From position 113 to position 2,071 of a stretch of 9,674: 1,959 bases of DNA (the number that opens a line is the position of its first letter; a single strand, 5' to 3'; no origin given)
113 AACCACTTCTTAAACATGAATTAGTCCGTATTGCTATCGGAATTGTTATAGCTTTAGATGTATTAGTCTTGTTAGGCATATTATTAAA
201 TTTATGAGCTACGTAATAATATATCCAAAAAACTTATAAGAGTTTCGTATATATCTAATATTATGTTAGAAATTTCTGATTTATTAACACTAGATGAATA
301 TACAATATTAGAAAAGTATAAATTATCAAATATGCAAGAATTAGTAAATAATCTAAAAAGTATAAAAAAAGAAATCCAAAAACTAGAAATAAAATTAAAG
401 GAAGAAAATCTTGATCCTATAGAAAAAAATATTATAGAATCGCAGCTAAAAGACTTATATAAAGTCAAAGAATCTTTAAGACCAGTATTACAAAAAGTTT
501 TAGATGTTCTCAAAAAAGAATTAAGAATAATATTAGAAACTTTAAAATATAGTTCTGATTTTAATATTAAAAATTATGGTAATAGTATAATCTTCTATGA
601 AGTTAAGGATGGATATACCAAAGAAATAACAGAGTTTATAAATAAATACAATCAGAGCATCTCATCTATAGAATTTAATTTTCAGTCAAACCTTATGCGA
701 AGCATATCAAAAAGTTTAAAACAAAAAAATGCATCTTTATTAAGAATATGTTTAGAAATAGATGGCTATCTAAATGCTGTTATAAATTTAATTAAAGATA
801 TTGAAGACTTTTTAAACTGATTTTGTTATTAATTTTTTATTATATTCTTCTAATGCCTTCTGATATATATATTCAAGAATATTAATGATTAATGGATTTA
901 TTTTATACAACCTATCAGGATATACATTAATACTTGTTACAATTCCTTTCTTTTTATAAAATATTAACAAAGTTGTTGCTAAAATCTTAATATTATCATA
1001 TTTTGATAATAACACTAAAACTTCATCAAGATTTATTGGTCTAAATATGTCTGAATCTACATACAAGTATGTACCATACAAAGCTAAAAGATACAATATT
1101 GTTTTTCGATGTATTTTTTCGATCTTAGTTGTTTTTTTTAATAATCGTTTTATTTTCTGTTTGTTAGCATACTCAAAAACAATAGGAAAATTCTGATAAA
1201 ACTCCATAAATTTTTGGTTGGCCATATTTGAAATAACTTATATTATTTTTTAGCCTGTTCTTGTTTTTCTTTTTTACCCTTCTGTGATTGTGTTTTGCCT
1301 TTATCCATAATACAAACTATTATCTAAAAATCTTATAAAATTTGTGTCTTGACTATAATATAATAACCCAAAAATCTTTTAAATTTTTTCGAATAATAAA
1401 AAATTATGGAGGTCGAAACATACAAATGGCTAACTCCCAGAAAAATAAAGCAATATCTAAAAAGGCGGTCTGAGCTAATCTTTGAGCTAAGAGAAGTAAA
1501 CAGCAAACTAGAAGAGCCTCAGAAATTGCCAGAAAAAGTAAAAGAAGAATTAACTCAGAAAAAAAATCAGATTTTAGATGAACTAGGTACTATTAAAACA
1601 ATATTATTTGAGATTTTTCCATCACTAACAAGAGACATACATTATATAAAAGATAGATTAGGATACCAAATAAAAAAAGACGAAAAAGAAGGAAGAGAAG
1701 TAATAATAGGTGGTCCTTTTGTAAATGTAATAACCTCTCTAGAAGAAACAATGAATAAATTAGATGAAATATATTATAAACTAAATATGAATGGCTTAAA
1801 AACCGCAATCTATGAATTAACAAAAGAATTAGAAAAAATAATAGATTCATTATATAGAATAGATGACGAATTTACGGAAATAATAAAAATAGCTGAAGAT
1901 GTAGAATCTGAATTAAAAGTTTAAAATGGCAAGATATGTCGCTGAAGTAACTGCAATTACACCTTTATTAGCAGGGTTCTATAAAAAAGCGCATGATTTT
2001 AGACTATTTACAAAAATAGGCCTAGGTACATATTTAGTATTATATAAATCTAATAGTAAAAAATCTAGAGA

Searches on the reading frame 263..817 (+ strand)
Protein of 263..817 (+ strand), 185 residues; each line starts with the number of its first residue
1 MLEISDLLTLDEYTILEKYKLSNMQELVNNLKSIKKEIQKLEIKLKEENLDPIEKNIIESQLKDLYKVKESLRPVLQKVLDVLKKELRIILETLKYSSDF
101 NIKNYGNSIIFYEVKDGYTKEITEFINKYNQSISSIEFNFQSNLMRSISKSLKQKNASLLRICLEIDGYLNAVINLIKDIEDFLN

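Call 3: search_protein_families(library=pfam, proteins=[window:263-817:+], max_evalue=1)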
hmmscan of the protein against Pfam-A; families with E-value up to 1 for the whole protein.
window:263-817:+ (185 aa): 3 families
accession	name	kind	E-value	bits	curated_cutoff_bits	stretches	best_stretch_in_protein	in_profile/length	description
PF16255.11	Lipase_GDSL_lke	-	0.018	14.8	29.2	1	78-129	115-166/203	GDSL-like Lipase/Acylhydrolase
PF04486.18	SchA_CurD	-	0.13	12.9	24.2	1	110-175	6-71/119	SchA/CurD like domain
PF09429.15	Wbp11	-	0.93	10.3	24.3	0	30-69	38-77/78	WW domain binding protein 11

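Call 4: search_protein_families(library=phrogs, proteins=[window:263-817:+], max_evalue=1)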
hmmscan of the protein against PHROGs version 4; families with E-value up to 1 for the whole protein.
window:263-817:+ (185 aa): 4 families
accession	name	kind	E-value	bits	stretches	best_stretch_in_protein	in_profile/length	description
phrog_22463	-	unknown function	0.019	16.2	1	114-174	25-85/117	-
phrog_2378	-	unknown function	0.081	13.6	1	9-65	13-71/189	-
phrog_7043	-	tail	0.55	9.6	1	32-84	511-563/1077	tail protein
phrog_408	-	unknown function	0.56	11.6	0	115-136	71-93/111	-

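Call 48: find_encoding_contigs(protein=window:263-817:+, flank=10000, max_places=6)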
Protein window:263-817:+ (185 aa): no gene with exactly this product is on record in the collection.

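Call 89: search_protein_families(library=ncbifam, proteins=[window:263-817:+], max_evalue=0.1)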
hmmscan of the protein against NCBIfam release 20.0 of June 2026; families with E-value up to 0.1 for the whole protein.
window:263-817:+ (185 aa): 1 family
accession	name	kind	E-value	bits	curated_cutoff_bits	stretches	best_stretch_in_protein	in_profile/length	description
TIGR03782.1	Bac_Flav_CT_J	equivalog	0.032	13.2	289.95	1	40-130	130-222/323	conjugative transposon protein TraJ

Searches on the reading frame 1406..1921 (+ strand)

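Call 3: search_protein_families(library=pfam, proteins=[window:1406-1921:+], max_evalue=1)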
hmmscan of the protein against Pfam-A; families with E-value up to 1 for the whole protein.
window:1406-1921:+ (172 aa): 15 families
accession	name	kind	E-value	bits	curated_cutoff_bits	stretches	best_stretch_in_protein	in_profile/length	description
PF09177.16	STX6_10_61_N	-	0.00038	21.4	29.4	1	104-167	2-71/99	Syntaxin 6/10/61, N-terminal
PF07889.17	DUF1664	-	0.0029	18.1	34.6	1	19-80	59-119/124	Protein of unknown function (DUF1664)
PF04513.17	Baculo_PEP_C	-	0.02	15.4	38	1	57-149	44-108/140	Baculovirus polyhedron envelope protein, PEP, C terminus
PF02520.22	ANIS5_cation-bd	-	0.033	14.7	29.3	0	28-71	30-73/109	SXP/RAL-2 family protein Ani s 5-like, metal-binding domain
PF18595.6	Nuf2_DHR10-like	-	0.066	13.7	28.4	1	139-171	18-50/117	Nuf2, DHR10-like domain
PF06419.17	COG6_N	-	0.088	13.4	27.4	0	34-74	9-49/114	Conserved oligomeric complex COG6, N-terminal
PF10280.14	Med11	-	0.11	13.3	26.9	1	13-83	13-73/120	Mediator complex protein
PF04748.18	Polysacc_deac_2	-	0.14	11.7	27.5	1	78-122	157-201/212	Divergent polysaccharide deacetylase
PF21924.1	XRCC4_CC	-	0.19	12.3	27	0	129-170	19-60/78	XRCC4 coiled-coil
PF21173.2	DksA-like_N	-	0.22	12.1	27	1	18-63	6-50/65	DnaK suppressor protein-like, N-terminal domain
PF03961.19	FapA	-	0.23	11.5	31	1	12-90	156-231/272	Flagellar Assembly Protein A beta solenoid domain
PF12486.13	VasL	-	0.35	11.2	27.3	0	110-144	69-103/147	Type VI secretion system, EvfB, or VasL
PF06103.16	DUF948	-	0.4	11.3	37.2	0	105-167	10-64/89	Bacterial protein of unknown function (DUF948)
PF10157.14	BORCS6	-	0.41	11.3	35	0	13-47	58-92/101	BLOC-1-related complex sub-unit 6 C-terminal helix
PF20993.2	CENPH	-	0.43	11.1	27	1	12-67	112-166/175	CENPH protein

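Call 4: search_protein_families(library=phrogs, proteins=[window:1406-1921:+], max_evalue=1)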
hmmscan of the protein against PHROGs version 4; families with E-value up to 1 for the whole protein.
window:1406-1921:+ (172 aa): 16 families
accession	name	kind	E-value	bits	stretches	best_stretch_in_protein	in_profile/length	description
phrog_23444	-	head and packaging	0.015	16.4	1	58-97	67-111/126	terminase small subunit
phrog_4703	-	unknown function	0.027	14.7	1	107-162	111-167/389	-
phrog_2990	-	unknown function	0.039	15.1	1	135-171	56-92/133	-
phrog_31329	-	unknown function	0.05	14.4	1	39-73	25-59/61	-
phrog_4257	-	unknown function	0.057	14.6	1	106-167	8-73/138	-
phrog_30391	-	unknown function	0.063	14.7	1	127-163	19-55/98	-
phrog_7599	-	unknown function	0.092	14.2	0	108-147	43-82/95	-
phrog_17307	-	unknown function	0.11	13.8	1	52-149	42-140/149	-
phrog_7513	-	unknown function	0.12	12.2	1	97-168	321-386/461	-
phrog_1244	-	unknown function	0.14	12.6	0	107-170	7-70/157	-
phrog_4778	-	unknown function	0.16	13.1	1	82-134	23-76/91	-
phrog_3961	-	unknown function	0.18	12.7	0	103-135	34-66/112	-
phrog_6465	-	tail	0.34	11.5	1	59-152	29-121/281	tail protein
phrog_1047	-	tail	0.64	8.9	0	6-74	261-324/1251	tail associated lysin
phrog_23539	-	unknown function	0.83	11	0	117-167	28-75/90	-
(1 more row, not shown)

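Call 89: search_protein_families(library=ncbifam, proteins=[window:1406-1921:+], max_evalue=0.1)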
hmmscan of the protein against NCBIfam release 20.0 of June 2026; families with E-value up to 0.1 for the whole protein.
window:1406-1921:+ (172 aa): 1 family
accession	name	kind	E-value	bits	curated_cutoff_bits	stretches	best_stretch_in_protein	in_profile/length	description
NF045487.1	ASRP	equivalog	0.081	11.5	300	0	13-149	119-491/593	archaea-specific SMC-related protein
